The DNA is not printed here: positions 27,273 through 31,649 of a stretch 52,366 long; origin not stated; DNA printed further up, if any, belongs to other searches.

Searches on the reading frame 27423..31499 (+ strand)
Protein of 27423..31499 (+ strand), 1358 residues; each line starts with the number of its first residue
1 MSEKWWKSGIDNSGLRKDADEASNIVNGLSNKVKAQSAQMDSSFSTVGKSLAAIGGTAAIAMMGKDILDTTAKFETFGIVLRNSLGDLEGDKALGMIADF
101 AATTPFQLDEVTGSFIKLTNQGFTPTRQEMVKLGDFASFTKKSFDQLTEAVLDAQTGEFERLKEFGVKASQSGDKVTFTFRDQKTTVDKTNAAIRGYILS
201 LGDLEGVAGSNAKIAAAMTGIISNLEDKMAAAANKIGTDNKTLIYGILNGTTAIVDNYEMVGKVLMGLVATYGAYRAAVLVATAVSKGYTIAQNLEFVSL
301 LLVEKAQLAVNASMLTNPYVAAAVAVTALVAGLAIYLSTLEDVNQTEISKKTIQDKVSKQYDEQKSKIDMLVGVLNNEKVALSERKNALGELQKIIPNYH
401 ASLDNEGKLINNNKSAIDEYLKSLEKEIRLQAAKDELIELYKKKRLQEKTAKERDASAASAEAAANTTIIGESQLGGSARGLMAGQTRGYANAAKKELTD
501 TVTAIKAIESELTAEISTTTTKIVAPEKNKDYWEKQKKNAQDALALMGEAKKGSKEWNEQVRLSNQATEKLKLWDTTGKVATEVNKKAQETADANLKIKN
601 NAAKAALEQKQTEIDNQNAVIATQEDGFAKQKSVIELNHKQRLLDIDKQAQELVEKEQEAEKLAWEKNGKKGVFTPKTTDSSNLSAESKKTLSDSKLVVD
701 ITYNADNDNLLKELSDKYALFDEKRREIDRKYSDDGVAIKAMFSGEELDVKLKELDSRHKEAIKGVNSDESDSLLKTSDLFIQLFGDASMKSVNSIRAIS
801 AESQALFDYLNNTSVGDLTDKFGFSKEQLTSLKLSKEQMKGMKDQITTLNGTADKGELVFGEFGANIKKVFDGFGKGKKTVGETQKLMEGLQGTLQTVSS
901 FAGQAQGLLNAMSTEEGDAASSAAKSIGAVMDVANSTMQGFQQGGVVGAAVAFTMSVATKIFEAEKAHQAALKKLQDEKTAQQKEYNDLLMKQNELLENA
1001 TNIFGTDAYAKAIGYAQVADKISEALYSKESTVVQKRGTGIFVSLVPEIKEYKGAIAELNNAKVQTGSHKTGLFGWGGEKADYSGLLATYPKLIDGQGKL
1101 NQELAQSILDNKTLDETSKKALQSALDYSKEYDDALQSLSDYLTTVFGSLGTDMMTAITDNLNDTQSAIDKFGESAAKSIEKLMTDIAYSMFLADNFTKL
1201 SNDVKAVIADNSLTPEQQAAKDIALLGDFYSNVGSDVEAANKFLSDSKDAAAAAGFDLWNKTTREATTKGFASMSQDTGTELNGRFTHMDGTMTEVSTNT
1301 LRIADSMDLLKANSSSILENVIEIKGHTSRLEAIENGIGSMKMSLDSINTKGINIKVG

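Call 88: search_protein_families(library=phrogs, proteins=[window:27423-31499:+], max_evalue=0.00001)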
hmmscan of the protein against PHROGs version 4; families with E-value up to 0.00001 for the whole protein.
window:27423-31499:+ (1358 aa): 8 families
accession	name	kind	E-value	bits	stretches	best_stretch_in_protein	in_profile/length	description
phrog_9959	-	tail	1.1e-106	359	4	492-1356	793-1708/1708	tail length tape measure protein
phrog_26804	-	unknown function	4.3e-49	168.1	1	22-243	105-320/1066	-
phrog_5062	-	tail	7.1e-42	145.2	1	30-393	125-471/753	tail length tape measure protein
phrog_973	-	tail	1e-17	64.4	1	26-229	83-316/1465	tail length tape measure protein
phrog_1716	-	tail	1.1e-13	51.6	1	26-653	42-619/943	tail length tape measure protein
phrog_14295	-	unknown function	1.6e-12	47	1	626-1338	757-1428/1439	-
phrog_32115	-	unknown function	6.1e-10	38.5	0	1092-1305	1013-1237/1310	-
phrog_1538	-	tail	1.7e-06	28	1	11-662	15-578/811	tail length tape measure protein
